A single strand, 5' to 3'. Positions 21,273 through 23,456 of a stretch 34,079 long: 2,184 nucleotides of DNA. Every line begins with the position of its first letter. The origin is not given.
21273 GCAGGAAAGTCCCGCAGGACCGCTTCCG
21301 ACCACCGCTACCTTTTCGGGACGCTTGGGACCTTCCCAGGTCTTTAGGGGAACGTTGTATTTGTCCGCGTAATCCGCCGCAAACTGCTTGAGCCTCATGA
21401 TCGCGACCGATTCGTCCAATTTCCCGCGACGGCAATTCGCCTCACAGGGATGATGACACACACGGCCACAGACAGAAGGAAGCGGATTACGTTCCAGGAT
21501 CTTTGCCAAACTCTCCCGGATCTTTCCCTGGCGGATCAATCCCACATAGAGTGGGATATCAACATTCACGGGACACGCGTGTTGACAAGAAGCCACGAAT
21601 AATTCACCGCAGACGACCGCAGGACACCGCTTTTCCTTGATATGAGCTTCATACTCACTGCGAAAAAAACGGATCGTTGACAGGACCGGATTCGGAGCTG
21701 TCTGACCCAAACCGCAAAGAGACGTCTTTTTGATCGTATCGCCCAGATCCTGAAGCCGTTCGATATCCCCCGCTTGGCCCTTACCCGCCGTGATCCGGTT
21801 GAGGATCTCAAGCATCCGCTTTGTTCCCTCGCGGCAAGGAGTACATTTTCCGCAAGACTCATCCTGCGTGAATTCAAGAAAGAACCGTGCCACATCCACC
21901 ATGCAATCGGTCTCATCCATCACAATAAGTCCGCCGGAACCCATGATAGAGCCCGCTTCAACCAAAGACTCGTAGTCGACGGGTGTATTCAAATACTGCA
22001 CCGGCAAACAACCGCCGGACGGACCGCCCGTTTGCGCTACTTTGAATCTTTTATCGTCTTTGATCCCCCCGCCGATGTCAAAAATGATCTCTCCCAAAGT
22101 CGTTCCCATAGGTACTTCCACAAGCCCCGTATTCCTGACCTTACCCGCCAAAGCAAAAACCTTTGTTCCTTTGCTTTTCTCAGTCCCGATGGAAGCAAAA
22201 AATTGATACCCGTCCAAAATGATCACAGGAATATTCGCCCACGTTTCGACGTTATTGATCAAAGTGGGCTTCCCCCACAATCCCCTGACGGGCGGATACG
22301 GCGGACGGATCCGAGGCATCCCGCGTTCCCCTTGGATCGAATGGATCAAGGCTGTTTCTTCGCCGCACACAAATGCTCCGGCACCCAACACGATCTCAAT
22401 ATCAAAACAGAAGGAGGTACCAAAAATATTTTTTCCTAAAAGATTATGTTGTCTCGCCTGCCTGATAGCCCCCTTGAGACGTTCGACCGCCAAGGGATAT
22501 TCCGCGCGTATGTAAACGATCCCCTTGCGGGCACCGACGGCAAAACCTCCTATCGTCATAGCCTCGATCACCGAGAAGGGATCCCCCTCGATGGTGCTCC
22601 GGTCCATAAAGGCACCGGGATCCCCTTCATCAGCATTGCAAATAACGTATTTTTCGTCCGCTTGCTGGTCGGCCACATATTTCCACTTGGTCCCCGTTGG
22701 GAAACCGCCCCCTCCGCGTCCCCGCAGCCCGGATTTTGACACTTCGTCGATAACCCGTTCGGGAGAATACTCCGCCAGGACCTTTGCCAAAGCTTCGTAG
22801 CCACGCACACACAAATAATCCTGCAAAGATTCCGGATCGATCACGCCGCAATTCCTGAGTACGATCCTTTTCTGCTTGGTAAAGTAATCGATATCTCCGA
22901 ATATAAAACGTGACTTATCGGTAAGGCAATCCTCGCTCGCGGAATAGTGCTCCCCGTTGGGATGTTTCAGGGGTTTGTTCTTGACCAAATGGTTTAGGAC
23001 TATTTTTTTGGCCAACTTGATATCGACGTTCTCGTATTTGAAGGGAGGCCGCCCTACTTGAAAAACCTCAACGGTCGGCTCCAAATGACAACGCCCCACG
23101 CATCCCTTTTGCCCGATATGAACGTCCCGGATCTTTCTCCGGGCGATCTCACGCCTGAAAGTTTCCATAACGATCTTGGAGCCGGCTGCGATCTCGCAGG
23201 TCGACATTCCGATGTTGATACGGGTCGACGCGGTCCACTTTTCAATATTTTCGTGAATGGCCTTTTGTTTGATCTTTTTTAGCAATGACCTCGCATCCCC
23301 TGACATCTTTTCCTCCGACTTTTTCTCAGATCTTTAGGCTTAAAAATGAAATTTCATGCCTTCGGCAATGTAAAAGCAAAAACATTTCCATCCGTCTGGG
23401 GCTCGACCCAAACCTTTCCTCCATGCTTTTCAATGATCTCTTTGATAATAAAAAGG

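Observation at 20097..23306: NuoF-like bifurcating-hydrogenase flavoprotein fused to a GltD/NfnB-type NADPH module (1069 aa)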

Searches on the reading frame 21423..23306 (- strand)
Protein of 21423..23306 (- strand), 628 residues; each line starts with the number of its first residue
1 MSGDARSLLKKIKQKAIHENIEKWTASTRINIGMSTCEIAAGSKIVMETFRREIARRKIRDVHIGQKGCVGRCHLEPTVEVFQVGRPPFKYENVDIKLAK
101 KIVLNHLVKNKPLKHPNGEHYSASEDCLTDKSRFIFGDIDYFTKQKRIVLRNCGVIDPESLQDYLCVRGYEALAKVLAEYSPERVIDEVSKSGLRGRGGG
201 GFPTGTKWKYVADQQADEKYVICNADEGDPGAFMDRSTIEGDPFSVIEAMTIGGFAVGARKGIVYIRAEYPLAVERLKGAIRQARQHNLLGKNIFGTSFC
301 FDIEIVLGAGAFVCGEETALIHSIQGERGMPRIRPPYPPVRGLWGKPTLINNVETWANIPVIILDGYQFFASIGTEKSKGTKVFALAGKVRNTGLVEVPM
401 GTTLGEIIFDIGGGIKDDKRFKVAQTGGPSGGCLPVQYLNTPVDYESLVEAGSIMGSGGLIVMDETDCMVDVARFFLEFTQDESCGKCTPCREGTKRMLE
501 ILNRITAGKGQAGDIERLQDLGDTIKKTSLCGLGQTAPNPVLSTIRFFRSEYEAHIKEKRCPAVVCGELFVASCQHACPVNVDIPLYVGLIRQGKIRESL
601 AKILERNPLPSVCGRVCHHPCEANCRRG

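Call 28: search_solved_structures(query=window:21423-23306:-, max_evalue=1e-100, show_alignments=5)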
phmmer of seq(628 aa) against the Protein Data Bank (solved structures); distinct sequences matched with E-value up to 1e-100: 26.
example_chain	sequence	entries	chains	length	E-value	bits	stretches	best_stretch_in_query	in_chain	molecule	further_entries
7q4v_B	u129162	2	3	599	3.5e-213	712.6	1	35-570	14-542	Iron hydrogenase HydB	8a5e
7t2r_B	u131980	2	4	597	5.2e-208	695.5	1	38-570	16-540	NiFe hydrogenase subunit B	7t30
8oh5_B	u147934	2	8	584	6.1e-207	692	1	29-571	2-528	NAD-reducing hydrogenase subunit HoxF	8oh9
9bov_B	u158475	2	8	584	1.1e-206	691.2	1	29-573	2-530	NADH dehydrogenase (Quinone)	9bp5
9n5u_B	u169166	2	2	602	1.1e-202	678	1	30-570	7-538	NfnB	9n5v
7q4w_B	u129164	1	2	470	3.4e-194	649.9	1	161-570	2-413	Iron hydrogenase HydB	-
8a6t_B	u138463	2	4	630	6.2e-183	612.7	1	60-569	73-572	Electron bifurcating hydrogenase subunit HydB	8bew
9mqx_B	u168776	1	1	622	3.6e-171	573.8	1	64-574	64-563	NADH:ubiquinone oxidoreductase, NADH-binding (51 kD) subunit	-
7p5h_B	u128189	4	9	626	1.2e-164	552.3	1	55-567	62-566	Fe-hydrogenase, subunit beta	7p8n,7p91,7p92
6vw7_B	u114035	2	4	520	2e-121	409.5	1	36-552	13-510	NAD-dependent formate dehydrogenase beta subunit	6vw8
2fug_1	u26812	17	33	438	3.7e-115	388.8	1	158-560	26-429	NADH-quinone oxidoreductase chain 1 | NADH-QUINONE OXIDOREDUCTASE SUBUNIT 1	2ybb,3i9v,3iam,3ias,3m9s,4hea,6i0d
6tg9_B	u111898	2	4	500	5.5e-115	388.2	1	134-552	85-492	Formate dehydrogenase subunit beta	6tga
9wxb_C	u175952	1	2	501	4.6e-110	372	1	132-552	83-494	Formate dehydrogenase beta subunit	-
6hl2_B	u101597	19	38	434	1.1e-108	367.3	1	158-559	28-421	NADH-quinone oxidoreductase subunit F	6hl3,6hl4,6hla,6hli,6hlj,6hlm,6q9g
7q5y_C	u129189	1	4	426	1.5e-108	367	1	158-558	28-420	NADH-quinone oxidoreductase subunit F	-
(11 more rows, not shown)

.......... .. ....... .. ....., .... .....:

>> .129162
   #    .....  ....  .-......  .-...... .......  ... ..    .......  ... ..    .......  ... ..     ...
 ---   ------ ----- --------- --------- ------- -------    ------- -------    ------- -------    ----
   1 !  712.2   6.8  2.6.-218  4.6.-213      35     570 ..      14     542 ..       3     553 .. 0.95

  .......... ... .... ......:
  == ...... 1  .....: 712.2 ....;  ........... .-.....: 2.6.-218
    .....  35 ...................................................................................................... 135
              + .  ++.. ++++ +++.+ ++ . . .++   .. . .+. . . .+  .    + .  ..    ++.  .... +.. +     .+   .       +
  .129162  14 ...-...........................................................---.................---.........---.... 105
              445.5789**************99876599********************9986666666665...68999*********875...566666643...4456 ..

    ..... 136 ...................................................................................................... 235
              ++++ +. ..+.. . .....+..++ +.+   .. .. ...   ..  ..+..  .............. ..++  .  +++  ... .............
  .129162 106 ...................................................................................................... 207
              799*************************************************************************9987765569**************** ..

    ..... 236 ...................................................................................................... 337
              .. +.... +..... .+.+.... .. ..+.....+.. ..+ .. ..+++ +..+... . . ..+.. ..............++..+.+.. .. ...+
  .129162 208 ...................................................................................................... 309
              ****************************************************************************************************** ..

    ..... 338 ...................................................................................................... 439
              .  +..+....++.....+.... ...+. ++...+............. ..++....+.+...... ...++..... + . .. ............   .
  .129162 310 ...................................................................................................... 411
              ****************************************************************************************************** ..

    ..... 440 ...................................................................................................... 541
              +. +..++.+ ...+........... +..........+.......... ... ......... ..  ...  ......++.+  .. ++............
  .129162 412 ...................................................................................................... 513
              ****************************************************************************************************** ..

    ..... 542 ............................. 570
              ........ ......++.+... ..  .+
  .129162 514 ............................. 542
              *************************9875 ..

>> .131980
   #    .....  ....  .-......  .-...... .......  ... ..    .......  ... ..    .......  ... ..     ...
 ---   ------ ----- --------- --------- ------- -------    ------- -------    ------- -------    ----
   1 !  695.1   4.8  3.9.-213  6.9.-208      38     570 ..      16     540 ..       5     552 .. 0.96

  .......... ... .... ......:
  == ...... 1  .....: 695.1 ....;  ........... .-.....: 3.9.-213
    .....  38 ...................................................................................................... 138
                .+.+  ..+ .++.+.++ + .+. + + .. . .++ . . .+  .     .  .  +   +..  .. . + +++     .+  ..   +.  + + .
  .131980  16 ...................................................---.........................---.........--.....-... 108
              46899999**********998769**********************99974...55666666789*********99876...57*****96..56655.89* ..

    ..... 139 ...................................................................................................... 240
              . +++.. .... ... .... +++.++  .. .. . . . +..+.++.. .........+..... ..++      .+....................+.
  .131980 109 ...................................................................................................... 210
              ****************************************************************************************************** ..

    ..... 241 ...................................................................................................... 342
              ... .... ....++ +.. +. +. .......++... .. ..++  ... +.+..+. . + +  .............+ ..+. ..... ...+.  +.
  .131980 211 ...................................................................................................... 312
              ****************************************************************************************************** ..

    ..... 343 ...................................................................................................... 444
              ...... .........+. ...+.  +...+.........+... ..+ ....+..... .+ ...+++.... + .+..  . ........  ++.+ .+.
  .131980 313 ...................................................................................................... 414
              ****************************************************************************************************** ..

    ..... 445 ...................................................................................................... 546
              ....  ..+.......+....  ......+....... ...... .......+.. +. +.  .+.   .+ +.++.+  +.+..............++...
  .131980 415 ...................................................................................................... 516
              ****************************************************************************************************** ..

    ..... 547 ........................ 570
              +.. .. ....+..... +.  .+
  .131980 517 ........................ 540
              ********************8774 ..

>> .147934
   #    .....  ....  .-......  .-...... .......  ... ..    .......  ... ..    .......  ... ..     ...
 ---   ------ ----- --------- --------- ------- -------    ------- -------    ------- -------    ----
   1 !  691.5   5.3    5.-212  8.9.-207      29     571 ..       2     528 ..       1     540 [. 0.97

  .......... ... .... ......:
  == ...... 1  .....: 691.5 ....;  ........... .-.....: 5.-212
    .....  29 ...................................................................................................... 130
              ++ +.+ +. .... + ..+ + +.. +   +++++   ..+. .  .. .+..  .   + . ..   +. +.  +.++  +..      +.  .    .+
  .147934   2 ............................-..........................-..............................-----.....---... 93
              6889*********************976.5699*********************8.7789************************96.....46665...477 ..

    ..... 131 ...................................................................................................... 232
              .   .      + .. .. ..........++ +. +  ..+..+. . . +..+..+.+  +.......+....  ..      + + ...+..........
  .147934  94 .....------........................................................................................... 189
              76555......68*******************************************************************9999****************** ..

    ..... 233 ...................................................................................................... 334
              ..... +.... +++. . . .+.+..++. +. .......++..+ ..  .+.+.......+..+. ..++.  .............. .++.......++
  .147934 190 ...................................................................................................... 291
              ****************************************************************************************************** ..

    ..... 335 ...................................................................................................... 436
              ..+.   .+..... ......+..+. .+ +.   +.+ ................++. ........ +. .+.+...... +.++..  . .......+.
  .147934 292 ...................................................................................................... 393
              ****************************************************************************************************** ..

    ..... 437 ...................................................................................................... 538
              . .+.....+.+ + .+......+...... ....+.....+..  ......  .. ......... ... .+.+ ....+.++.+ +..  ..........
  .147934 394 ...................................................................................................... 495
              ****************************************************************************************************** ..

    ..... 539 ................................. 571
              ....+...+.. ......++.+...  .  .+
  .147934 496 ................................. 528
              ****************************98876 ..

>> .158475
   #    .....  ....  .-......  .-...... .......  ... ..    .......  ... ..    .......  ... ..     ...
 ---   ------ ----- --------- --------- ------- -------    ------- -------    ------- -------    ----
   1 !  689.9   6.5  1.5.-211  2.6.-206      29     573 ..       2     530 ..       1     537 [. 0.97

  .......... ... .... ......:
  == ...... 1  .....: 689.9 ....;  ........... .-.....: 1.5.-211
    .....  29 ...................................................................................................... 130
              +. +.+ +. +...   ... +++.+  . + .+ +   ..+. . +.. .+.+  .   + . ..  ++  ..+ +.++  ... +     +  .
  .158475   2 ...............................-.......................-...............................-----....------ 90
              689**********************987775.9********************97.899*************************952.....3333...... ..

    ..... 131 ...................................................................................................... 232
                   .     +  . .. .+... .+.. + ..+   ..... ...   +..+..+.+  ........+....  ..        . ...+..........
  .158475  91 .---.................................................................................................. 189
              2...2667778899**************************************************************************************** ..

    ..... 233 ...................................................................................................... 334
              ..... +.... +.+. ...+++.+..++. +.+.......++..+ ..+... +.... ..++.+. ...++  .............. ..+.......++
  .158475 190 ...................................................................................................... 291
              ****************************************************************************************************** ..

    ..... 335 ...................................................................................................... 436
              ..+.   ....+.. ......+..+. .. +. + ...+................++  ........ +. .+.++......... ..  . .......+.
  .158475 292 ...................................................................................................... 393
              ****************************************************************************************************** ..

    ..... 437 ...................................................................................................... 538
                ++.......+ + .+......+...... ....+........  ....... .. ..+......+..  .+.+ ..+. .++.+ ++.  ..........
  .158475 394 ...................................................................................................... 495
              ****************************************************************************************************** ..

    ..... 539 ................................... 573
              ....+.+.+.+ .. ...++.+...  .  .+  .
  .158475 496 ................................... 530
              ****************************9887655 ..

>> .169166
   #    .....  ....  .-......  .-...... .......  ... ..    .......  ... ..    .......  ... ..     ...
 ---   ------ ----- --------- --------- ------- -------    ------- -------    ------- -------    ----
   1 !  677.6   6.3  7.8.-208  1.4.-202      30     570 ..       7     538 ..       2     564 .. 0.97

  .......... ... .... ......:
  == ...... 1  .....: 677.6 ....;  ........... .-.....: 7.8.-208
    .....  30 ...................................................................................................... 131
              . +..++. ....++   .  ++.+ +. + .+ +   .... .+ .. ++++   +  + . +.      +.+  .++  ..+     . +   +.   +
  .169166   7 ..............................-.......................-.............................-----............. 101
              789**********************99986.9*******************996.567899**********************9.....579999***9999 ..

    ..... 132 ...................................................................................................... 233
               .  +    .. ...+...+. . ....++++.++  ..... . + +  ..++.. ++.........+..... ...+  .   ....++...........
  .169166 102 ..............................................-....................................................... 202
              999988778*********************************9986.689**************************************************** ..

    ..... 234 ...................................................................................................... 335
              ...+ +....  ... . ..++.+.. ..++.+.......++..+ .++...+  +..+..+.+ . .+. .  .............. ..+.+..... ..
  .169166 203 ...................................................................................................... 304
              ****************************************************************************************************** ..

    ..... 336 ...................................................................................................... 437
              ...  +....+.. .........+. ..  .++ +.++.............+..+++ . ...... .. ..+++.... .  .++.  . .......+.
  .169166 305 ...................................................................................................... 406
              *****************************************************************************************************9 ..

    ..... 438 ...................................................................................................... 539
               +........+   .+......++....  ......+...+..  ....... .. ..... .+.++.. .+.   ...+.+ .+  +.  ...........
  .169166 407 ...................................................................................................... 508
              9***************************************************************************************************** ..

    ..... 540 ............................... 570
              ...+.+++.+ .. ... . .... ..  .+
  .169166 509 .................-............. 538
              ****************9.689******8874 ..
